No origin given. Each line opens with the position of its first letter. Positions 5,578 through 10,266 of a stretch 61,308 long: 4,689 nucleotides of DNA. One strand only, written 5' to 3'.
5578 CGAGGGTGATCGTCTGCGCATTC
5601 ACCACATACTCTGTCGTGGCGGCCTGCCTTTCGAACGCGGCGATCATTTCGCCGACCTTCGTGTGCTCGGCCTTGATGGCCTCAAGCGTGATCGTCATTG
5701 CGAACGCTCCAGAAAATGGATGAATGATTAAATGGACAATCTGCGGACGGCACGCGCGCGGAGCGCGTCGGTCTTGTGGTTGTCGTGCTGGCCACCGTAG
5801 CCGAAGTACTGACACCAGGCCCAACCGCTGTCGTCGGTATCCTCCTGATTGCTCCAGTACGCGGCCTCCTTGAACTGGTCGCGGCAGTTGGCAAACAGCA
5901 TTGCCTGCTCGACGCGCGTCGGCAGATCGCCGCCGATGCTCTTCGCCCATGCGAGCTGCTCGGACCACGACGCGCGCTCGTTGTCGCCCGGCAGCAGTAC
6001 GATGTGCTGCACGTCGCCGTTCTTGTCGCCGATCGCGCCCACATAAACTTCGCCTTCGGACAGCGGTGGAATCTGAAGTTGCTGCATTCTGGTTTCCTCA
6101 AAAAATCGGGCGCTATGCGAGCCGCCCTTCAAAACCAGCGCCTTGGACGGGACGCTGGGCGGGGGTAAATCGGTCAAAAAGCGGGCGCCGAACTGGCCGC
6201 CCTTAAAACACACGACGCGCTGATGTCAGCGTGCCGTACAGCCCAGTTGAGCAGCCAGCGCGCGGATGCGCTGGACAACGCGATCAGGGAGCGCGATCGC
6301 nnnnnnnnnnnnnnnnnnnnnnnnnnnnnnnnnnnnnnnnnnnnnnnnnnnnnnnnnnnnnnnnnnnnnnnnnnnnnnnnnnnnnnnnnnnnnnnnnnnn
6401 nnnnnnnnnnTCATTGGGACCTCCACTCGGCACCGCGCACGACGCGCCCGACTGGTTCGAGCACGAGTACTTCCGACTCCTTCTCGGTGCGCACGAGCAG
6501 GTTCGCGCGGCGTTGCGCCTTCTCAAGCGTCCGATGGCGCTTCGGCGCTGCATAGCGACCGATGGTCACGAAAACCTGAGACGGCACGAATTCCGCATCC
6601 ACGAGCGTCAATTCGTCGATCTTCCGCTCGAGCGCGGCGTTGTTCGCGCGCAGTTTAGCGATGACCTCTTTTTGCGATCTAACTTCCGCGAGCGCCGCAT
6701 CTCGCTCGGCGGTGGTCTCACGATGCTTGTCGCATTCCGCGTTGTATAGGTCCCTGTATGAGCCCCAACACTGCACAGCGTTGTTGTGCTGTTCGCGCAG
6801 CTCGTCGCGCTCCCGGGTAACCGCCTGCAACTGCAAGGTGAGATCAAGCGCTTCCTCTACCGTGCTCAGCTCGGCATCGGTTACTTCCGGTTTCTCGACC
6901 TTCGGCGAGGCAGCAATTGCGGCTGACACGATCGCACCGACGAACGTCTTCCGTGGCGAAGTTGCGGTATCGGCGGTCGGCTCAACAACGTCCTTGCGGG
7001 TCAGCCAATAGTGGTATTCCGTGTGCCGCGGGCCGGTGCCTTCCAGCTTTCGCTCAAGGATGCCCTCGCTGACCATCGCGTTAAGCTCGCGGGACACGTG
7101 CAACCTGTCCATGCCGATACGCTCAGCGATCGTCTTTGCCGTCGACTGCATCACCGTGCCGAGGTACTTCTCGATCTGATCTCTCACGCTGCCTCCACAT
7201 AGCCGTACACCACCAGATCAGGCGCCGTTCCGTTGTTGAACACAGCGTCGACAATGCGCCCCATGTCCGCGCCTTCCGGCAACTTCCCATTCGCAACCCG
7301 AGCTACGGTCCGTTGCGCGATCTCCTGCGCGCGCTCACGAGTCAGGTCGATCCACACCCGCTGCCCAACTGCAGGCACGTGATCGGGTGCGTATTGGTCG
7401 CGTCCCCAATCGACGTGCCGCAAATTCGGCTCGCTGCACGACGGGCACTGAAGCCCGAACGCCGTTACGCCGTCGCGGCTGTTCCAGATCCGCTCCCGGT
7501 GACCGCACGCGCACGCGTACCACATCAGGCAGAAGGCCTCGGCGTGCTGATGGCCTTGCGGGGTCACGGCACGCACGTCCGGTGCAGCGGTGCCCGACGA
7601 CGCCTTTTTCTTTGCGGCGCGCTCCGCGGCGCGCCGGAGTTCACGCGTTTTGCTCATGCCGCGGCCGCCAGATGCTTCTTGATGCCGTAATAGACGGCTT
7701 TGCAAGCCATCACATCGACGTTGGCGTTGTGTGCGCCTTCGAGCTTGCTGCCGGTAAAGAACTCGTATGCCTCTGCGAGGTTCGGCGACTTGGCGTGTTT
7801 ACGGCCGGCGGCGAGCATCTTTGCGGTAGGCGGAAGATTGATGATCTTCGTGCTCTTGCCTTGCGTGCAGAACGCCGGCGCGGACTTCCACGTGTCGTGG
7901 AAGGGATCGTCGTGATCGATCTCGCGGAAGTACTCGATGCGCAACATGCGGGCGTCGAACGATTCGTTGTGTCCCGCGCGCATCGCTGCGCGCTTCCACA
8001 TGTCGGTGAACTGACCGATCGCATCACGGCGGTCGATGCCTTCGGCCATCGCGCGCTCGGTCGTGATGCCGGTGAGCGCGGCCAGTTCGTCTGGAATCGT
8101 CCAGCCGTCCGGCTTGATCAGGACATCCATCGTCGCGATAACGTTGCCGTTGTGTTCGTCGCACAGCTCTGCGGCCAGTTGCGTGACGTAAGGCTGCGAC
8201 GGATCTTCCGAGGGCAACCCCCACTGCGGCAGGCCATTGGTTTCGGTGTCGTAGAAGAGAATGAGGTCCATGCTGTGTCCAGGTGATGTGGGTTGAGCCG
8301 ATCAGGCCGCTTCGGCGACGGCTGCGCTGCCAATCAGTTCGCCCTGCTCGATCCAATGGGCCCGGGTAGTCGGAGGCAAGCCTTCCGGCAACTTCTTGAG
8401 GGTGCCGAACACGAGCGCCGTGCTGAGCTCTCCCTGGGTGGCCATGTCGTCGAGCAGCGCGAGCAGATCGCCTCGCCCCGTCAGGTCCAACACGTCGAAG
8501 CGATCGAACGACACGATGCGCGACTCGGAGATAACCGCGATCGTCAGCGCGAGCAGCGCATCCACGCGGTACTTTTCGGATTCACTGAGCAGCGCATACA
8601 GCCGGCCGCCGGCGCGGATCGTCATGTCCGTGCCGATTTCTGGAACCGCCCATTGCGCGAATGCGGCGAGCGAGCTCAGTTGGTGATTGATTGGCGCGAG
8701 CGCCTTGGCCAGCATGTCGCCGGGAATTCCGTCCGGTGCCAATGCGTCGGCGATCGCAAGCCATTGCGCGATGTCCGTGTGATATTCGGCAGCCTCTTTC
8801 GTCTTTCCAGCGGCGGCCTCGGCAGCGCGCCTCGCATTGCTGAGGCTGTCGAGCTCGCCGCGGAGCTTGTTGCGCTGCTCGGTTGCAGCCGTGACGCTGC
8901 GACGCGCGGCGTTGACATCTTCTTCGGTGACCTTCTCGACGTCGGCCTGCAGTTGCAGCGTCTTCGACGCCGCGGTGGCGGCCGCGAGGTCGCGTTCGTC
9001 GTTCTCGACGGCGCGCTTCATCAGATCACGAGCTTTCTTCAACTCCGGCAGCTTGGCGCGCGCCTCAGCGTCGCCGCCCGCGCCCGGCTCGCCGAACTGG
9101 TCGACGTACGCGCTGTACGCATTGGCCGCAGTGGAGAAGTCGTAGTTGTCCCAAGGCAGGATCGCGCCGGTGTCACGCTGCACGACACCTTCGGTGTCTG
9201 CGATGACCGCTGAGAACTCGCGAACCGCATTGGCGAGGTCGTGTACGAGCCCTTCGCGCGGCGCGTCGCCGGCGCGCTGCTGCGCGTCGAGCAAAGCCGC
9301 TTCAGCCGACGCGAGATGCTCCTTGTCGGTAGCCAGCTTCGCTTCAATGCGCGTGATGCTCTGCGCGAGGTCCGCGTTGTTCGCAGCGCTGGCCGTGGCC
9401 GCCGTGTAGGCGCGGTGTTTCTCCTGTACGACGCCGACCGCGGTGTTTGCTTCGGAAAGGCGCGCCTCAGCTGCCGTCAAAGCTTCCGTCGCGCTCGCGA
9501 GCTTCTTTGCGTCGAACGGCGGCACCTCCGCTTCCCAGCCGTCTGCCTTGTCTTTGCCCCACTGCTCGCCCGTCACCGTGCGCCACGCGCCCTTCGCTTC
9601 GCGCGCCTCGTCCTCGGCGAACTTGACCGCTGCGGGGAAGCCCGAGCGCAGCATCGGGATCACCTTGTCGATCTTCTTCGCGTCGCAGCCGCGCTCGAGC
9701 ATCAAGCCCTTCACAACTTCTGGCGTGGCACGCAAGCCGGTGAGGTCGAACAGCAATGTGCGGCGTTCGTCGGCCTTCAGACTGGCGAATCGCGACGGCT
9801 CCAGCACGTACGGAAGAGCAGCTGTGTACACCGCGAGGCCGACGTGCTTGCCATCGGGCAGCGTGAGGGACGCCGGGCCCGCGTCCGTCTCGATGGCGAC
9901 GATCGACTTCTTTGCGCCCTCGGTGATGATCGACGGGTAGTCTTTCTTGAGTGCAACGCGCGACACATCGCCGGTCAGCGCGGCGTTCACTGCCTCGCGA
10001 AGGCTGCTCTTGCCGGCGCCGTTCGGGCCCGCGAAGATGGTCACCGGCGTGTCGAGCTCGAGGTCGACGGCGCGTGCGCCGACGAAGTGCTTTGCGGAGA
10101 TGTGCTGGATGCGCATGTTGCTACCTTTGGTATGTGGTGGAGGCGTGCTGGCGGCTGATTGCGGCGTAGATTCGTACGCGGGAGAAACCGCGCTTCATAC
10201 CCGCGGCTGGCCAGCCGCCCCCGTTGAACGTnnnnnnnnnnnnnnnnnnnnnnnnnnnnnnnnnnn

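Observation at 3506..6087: Complete diversity-generating retroelement (two targets, avd, TR, RT) inside the phage early-left operon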

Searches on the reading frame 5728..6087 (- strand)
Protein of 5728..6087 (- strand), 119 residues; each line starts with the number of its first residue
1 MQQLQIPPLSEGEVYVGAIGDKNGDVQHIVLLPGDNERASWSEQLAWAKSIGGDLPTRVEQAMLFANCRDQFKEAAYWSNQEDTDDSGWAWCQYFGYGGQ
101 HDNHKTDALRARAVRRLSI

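Call 4: search_protein_families(library=pfam, proteins=[window:5728-6087:-], max_evalue=0.01)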
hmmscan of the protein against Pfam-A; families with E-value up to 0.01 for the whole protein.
window:5728-6087:- (119 aa): 1 family
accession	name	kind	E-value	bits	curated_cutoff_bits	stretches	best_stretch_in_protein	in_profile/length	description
PF07603.17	Lcl_C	-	2.4e-05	25.1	34.9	1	55-115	47-117/117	Lcl C-terminal domain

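Call 17: search_protein_families(library=phrogs, proteins=[window:5728-6087:-], max_evalue=0.001)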
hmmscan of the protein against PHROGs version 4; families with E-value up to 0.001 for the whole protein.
window:5728-6087:- (119 aa): 1 family
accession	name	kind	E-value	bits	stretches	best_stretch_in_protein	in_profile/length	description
phrog_4245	-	unknown function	7.2e-07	29.5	1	39-118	496-580/583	-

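Call 26: search_solved_structures(query=window:5728-6087:-, max_evalue=10)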
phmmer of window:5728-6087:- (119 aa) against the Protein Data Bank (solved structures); distinct sequences matched with E-value up to 10: 10.
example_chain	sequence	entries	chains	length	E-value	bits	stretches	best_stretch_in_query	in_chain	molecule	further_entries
10op_B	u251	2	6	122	0.45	13.9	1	76-100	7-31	Envelope glycoprotein 2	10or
3ve0_J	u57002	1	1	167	0.5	13.8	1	75-100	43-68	Envelope glycoprotein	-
3s88_J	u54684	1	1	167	0.55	13.6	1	76-100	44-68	Envelope glycoprotein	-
9dz2_J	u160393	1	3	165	0.64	13.4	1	76-100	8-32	Shed GP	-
9n8f_D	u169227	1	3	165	0.64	13.4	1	76-100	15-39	SUDV Gulu - GP2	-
43ca_B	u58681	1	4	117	0.65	13.4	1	65-101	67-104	PROTEIN (IMMUNOGLOBULIN (HEAVY CHAIN))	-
43c9_B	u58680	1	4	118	0.66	13.4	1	65-101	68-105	PROTEIN (IMMUNOGLOBULIN (HEAVY CHAIN))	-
5uqy_B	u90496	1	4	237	0.72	13.2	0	67-98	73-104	ENVELOPE GLYCOPROTEIN GP2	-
2lgz_A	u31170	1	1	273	0.73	13.2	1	39-102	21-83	Dolichyl-diphosphooligosaccharide--protein glycosyltransferase subunit STT3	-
7kej_E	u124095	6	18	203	0.92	12.9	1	74-99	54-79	Virion spike glycoprotein | Virion spike glycoprotein 2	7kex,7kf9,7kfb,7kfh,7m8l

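Call 31: find_homologous_proteins(query=window:5728-6087:-, max_evalue=0.001)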
Query window:5728-6087:- (119 aa): 1495 proteins with E <= 0.001 among 1499 candidates; the best 120 are listed.
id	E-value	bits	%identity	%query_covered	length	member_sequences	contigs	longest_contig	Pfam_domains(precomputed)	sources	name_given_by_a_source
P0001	4.8e-76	271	99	100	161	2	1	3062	-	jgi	-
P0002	5.4e-59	216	83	100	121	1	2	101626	-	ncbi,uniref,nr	ncbi:DUF1566 domain-containing protein [Paraburkholderia rhynchosiae]|uniref:DUF1566 domain-containi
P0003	3.0e-57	210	79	100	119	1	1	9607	-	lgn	-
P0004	2.3e-53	197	75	100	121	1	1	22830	-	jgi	jgi:hypothetical protein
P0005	3.1e-53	197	75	100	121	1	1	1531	-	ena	-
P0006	1.5e-51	192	72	100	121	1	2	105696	-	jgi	jgi:hypothetical protein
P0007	4.2e-51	190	72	100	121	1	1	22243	-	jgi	jgi:hypothetical protein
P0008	5.8e-51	190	70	100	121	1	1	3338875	-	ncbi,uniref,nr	ncbi:DUF1566 domain-containing protein [Paraburkholderia sp. D15]|uniref:DUF1566 domain-containing p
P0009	6.8e-51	189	72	100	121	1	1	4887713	-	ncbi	ncbi:DUF1566 domain-containing protein [Paraburkholderia xenovorans]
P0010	9.5e-51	189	72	100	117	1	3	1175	-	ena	-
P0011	1.3e-50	189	74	100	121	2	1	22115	-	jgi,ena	-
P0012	2.6e-50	188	71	100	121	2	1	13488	-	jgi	jgi:hypothetical protein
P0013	3.1e-50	187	74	100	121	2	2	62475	-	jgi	jgi:hypothetical protein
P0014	3.2e-50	187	71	100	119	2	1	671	PF07603.18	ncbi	-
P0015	1.0e-49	186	70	100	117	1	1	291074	-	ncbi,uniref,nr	ncbi:DUF1566 domain-containing protein [Burkholderia sp. Bp9031]|uniref:DUF1566 domain-containing pr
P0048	6.1e-47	177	66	98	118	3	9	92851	PF07603.18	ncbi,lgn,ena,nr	ncbi:DUF1566 domain-containing protein [Bordetella hinzii]|nr:DUF1566 domain-containing protein [Bor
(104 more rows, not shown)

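Call 41: find_encoding_contigs(protein=P0001, flank=5000, max_places=5)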
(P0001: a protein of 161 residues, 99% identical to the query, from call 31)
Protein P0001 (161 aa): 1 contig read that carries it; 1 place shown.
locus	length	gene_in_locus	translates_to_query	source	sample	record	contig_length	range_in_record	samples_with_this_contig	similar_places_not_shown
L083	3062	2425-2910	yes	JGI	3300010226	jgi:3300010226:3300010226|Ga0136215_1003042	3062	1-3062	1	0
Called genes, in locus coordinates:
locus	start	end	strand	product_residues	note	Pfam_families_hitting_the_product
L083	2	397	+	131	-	?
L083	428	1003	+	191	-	-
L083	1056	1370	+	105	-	-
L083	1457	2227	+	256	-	-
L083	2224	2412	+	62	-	-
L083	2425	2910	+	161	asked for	-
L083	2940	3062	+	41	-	?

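Call 57: predict_structure(alignment_id=A3)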
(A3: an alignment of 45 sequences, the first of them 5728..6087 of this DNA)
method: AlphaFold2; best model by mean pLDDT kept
length: 119 residues; sequences in the alignment: 45
mean_pLDDT: 83.1   pTM: 0.78
mean pLDDT of the five models: 83.1, 81.5, 80.5, 78.0, 75.4
residues with pLDDT >= 90: 46; 70-90: 52; 50-70: 20; < 50: 1
segments of 3 or more residues with pLDDT < 50: none
pLDDT, mean of each block of 10 residues (from residue 1): 83 93 92 88 91 92 86 82 68 67 65 93
secondary structure, 60 per line:
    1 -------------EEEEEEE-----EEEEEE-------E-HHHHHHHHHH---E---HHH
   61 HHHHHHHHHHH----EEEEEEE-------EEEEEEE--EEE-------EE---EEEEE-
elements in order: E14-20 E26-31 H41-50 H58-71 E76-82 E90-96 E99-101 E114-118

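Call 60: fold_search(model_id=the predicted structure, library=pdb)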
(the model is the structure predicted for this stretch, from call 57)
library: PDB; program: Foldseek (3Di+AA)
matches with E <= 10: 209; with E <= 0.001: 0
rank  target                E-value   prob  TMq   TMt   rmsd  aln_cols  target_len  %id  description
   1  3wbp_A                4.9e-02  0.97  0.44  0.42   8.2       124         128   14  Crystal structure of carbohydrate recognition domain of Blood Dendritic Cell Antigen-2 (BDCA2) lectin (crystal form-1) (released 2013-12-25)
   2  3whd_C                5.5e-02  0.97  0.45  0.38   5.2       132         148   11  C-type lectin, human MCL (released 2013-10-23)
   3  8q4e_A                6.1e-02  1.00  0.65  0.60   4.6       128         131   19  Structure of Legionella pneumophila Lcl C-terminal domain (released 2023-12-27)
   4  3wbr_H                6.5e-02  0.96  0.44  0.42   8.5       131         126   13  Crystal structure of carbohydrate recognition domain of Blood Dendritic Cell Antigen-2 (BDCA2) lectin (crystal form-3) (released 2013-12-25)
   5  3wbr_E                6.5e-02  0.94  0.43  0.42   8.8       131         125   13  Crystal structure of carbohydrate recognition domain of Blood Dendritic Cell Antigen-2 (BDCA2) lectin (crystal form-3) (released 2013-12-25)
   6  3wbp_B                6.9e-02  0.92  0.41  0.39   8.3       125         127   15  Crystal structure of carbohydrate recognition domain of Blood Dendritic Cell Antigen-2 (BDCA2) lectin (crystal form-1) (released 2013-12-25)
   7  3wbr_D                7.3e-02  0.91  0.41  0.40   8.3       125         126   15  Crystal structure of carbohydrate recognition domain of Blood Dendritic Cell Antigen-2 (BDCA2) lectin (crystal form-3) (released 2013-12-25)
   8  3wbr_A                8.1e-02  0.96  0.44  0.42   8.1       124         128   14  Crystal structure of carbohydrate recognition domain of Blood Dendritic Cell Antigen-2 (BDCA2) lectin (crystal form-3) (released 2013-12-25)
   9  3wbq_A                8.1e-02  0.89  0.40  0.38   8.4       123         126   15  Crystal structure of carbohydrate recognition domain of Blood Dendritic Cell Antigen-2 (BDCA2) lectin (crystal form-2) (released 2013-12-25)
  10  3wbr_F                8.6e-02  0.94  0.44  0.42   8.2       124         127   14  Crystal structure of carbohydrate recognition domain of Blood Dendritic Cell Antigen-2 (BDCA2) lectin (crystal form-3) (released 2013-12-25)
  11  3t3a_B                8.6e-02  0.90  0.45  0.45   9.3       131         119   11  Crystal structure of H107R mutant of extracellular domain of mouse receptor NKR-P1A (released 2011-08-10)
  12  2pf5_B                9.0e-02  0.87  0.36  0.43   5.3       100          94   21  Crystal Structure of the Human TSG-6 Link Module (released 2007-06-26)
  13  3wbr_G                9.0e-02  0.85  0.41  0.39   8.8       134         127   14  Crystal structure of carbohydrate recognition domain of Blood Dendritic Cell Antigen-2 (BDCA2) lectin (crystal form-3) (released 2013-12-25)
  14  4wco_A                9.6e-02  0.95  0.49  0.49   5.5       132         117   11  Crystal structure of extracellular domain of human lectin-like transcript 1 (LLT1), the ligand for natural killer rece (released 2015-06-24)
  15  2ls8_MODEL_1_A        9.6e-02  0.84  0.39  0.34   6.4       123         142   11  Solution structure of human C-type lectin domain family 4 member D (released 2012-05-09)
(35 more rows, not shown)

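Call 82: search_protein_families(library=ncbifam, proteins=[window:5728-6087:-], max_evalue=0.01)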
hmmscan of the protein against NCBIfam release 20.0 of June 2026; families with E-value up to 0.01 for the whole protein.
window:5728-6087:- (119 aa): 0 families

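Call 83: search_protein_families(library=padloc, proteins=[window:5728-6087:-], max_evalue=0.01)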
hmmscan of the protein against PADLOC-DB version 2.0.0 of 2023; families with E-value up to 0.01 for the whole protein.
window:5728-6087:- (119 aa): 0 families

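Call 97: find_encoding_contigs(protein=P0048, flank=10000, max_places=2)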
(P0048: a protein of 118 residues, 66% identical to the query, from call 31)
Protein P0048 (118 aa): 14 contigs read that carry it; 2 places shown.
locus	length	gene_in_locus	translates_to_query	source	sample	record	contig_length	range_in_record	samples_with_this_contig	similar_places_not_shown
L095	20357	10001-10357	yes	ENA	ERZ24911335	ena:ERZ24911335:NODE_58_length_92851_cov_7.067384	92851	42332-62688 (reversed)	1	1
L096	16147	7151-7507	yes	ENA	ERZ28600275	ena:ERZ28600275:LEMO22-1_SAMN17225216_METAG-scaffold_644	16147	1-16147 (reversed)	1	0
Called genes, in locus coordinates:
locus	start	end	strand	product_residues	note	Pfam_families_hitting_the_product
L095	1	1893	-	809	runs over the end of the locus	PF02190:LON_substr_bdg, PF08298:AAA_PrkA (weak), PF00004:AAA, PF07728:AAA_5, PF22667:Lon_lid, PF05362:Lon_C, PF13541:ChlI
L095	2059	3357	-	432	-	PF06689:zf-C4_ClpX, PF00004:AAA, PF07724:AAA_2, PF07728:AAA_5 (weak), PF13401:AAA_22 (weak), PF10431:ClpB_D2-small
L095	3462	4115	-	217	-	PF00574:CLP_protease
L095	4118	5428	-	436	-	PF05697:Trigger_N, PF00254:FKBP_C, PF05698:Trigger_C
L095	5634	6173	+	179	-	PF03350:UPF0114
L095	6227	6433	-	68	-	PF00313:CSD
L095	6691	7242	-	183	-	PF06041:DUF924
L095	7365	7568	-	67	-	PF00313:CSD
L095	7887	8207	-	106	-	-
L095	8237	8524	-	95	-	-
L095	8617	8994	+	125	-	-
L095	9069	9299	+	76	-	PF13392:HNH_3 (weak)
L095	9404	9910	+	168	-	PF05565:Sipho_Gp157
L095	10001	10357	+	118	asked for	PF07603:Lcl_C (weak)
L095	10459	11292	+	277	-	-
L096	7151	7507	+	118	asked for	PF07603:Lcl_C (weak)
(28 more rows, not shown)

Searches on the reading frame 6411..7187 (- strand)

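Call 4: search_protein_families(library=pfam, proteins=[window:6411-7187:-], max_evalue=0.01)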
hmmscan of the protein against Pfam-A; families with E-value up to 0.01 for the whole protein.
window:6411-7187:- (258 aa): 2 families
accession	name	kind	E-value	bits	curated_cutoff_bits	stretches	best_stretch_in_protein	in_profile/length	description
PF13545.12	HTH_Crp_2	-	5.2e-05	23.6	27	1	13-46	21-55/70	Crp-like helix-turn-helix domain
PF04822.18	Takusan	-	0.0036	17.6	28.1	0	111-133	17-39/85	Takusan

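Call 16: search_protein_families(library=phrogs, proteins=[window:6411-7187:-], max_evalue=0.001)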
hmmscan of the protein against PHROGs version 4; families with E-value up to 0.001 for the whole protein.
window:6411-7187:- (258 aa): 5 families
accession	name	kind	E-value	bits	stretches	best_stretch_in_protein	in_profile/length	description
phrog_3956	-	unknown function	1.7e-05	25.1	1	121-193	270-327/585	-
phrog_1687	-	transcription regulation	1.8e-05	25.8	1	2-59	68-125/162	MarR family transcrition regulator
phrog_391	-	DNA, RNA and nucleotide metabolism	0.00011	22.9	1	13-74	36-100/298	replication initiation O-like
phrog_678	-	DNA, RNA and nucleotide metabolism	0.00017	22.3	1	15-65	86-137/346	replication initiation O-like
phrog_142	-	moron, auxiliary metabolic gene and host takeover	0.00023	22.3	1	2-47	14-59/116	Ren-like exclusion protein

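Call 82: search_protein_families(library=ncbifam, proteins=[window:6411-7187:-], max_evalue=0.01)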
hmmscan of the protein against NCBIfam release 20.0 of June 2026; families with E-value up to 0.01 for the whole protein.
window:6411-7187:- (258 aa): 2 families
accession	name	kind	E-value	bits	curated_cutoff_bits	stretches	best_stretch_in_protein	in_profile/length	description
NF053606.1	Sta1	subfamily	0.0002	21.4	80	1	11-66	31-87/100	Sta1 family transcriptional regulator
NF040939.2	trans_reg_lrs14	equivalog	0.0059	16.6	90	0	14-66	36-89/103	Lrs14 family HTH-type transcriptional regulator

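Call 83: search_protein_families(library=padloc, proteins=[window:6411-7187:-], max_evalue=0.01)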
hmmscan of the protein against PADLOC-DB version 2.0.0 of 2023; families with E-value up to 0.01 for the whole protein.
window:6411-7187:- (258 aa): 2 families
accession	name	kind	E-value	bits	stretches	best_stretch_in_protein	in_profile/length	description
PDLC01438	Csa3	-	0.0026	15.8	1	4-191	152-278/305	"CAS-I,CAS-II,CAS-III,CAS-IV,CAS-V,CAS-VI; associated_signaling"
PDLC01857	CARF3--CARF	-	0.0047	14.6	0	14-58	143-183/201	-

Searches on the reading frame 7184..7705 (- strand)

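Call 16: search_protein_families(library=phrogs, proteins=[window:7184-7705:-], max_evalue=0.001)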
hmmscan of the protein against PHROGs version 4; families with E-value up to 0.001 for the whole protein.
window:7184-7705:- (173 aa): 2 families
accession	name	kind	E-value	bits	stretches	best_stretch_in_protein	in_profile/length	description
phrog_31477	-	unknown function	2.4e-13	51.2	1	58-171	8-116/125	-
phrog_17547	-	unknown function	3.1e-06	27.8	1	44-142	62-161/211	-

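Call 82: search_protein_families(library=ncbifam, proteins=[window:7184-7705:-], max_evalue=0.01)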
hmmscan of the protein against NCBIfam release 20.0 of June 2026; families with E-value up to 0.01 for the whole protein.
window:7184-7705:- (173 aa): 0 families

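Call 83: search_protein_families(library=padloc, proteins=[window:7184-7705:-], max_evalue=0.01)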
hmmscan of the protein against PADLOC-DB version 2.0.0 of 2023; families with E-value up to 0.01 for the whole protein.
window:7184-7705:- (173 aa): 0 families

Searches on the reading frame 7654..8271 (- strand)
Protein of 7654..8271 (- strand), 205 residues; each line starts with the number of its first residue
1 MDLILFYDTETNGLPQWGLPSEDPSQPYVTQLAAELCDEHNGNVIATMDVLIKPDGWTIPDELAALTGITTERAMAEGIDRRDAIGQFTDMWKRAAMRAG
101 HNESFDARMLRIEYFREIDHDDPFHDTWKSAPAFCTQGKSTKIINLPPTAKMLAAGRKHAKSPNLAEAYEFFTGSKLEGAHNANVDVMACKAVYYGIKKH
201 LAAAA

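Call 16: search_protein_families(library=phrogs, proteins=[window:7654-8271:-], max_evalue=0.001)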
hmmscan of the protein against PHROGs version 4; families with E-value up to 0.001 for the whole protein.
window:7654-8271:- (205 aa): 1 family
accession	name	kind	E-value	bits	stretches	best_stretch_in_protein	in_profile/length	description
phrog_192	-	DNA, RNA and nucleotide metabolism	2.3e-25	90.8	1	3-202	107-275/397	DNA polymerase exonuclease subunit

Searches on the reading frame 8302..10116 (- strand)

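Call 16: search_protein_families(library=phrogs, proteins=[window:8302-10116:-], max_evalue=0.001)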
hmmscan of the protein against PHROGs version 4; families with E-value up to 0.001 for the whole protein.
window:8302-10116:- (604 aa): 7 families
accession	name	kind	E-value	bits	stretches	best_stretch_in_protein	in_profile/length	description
phrog_77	-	DNA, RNA and nucleotide metabolism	5.6e-25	89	2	248-561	680-920/967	SbcC-like subunit of palindrome specific endonuclease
phrog_1499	-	unknown function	2.9e-17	64.1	2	1-297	3-281/427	-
phrog_4747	-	unknown function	2.7e-05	24.4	1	1-67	1-65/610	-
phrog_7507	-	unknown function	3.1e-05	24.5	1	1-72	2-74/483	-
phrog_3940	-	unknown function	9.5e-05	22.4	1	2-50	4-52/537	-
phrog_9802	-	unknown function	0.00011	22.3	1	1-49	3-51/438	-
phrog_8323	-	unknown function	0.00014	21.5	1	1-74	49-125/623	-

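Call 83: search_protein_families(library=padloc, proteins=[window:8302-10116:-], max_evalue=0.01)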
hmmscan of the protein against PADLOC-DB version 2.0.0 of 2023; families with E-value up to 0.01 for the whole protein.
window:8302-10116:- (604 aa): 57 families (the best 25 are shown)
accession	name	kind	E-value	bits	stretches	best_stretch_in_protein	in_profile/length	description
PDLC03859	LmuB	-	4.5e-08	30.8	1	1-62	3-57/611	-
PDLC03861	LmuB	-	8e-08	28.7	1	18-59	226-267/1213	-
PDLC00271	PtuA1|PtuA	-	1.1e-07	29.8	1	1-62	1-62/421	AAA ATPase domain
PDLC00269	PtuA1|PtuA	-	1.8e-07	28.8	1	9-79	12-88/446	AAA ATPase domain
PDLC04135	mad3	-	1.9e-07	28.9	1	2-79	1-84/374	mads_3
PDLC00278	PtuA1|PtuA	-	4.7e-07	27.4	1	1-64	1-64/436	AAA ATPase domain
PDLC02981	AriAB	-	9.1e-07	25.9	1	1-46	1-46/694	-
PDLC03864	LmuB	-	1.1e-06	25.5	1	17-52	66-102/657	-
PDLC00298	PtuA1|PtuA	-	1.4e-06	25.7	1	1-76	1-75/423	AAA ATPase domain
PDLC00310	PtuA1|PtuA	-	1.7e-06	25.4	1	1-64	1-64/443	AAA ATPase domain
PDLC04176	HEC-01A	-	4.5e-06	24.2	1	1-44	1-44/371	-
PDLC02668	DndD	-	4.5e-06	23.9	1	11-54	14-61/659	DndD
PDLC00102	GajA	-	1.4e-05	21.8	1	1-60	1-60/532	AAA ATPase domain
PDLC00267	PtuA1|PtuA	-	1.8e-05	22.1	1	1-50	1-50/438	AAA ATPase domain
PDLC00279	PtuA1|PtuA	-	2.9e-05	21.4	1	2-64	5-67/416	AAA ATPase domain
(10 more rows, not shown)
